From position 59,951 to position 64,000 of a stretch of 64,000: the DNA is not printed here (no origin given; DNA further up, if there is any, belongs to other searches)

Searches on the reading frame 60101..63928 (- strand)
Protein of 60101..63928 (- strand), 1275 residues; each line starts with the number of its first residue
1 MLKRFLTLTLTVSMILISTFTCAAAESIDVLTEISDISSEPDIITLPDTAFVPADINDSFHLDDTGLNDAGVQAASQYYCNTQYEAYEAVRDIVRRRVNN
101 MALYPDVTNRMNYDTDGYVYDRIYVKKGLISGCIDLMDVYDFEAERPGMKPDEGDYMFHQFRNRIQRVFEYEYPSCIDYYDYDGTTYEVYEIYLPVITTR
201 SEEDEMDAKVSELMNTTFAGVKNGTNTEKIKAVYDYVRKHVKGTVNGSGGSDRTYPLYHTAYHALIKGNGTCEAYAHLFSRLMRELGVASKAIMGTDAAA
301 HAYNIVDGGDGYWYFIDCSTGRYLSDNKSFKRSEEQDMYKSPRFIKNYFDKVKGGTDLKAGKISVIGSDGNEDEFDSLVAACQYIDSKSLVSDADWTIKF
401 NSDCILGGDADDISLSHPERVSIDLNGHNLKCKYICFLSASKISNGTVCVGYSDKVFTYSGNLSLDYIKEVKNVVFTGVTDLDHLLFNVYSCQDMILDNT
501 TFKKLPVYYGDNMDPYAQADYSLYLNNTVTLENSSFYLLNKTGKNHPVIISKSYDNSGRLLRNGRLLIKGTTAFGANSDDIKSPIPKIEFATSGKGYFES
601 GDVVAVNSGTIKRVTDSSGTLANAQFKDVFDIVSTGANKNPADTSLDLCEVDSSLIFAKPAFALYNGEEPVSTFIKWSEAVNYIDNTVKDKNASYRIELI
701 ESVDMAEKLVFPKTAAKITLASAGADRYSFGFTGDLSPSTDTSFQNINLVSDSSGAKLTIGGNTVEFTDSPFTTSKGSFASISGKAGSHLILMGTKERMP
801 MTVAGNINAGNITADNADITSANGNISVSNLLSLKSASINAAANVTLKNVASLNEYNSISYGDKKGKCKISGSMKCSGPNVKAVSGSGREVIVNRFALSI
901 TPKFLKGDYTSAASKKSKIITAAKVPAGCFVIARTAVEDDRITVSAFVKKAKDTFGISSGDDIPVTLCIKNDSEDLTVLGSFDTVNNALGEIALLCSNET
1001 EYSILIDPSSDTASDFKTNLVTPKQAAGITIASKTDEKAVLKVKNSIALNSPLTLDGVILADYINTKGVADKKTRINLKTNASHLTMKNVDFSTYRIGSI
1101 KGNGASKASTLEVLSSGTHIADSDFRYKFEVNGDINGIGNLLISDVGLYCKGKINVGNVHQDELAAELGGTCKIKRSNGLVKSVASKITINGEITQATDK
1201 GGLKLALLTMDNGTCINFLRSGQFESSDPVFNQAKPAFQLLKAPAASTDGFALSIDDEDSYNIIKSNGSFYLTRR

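Call 44: search_protein_families(library=pfam, proteins=[window:60101-63928:-], max_evalue=0.01)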
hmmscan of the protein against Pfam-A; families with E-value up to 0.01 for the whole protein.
window:60101-63928:- (1275 aa): 1 family
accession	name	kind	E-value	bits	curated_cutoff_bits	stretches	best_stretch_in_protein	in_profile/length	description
PF01841.26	Transglut_core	-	3e-12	47.2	23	1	223-317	11-107/108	Transglutaminase-like superfamily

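Call 92: find_encoding_contigs(protein=window:60101-63928:-, flank=10000, max_places=1)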
Protein window:60101-63928:- (1275 aa): no gene with exactly this product is on record in the collection.
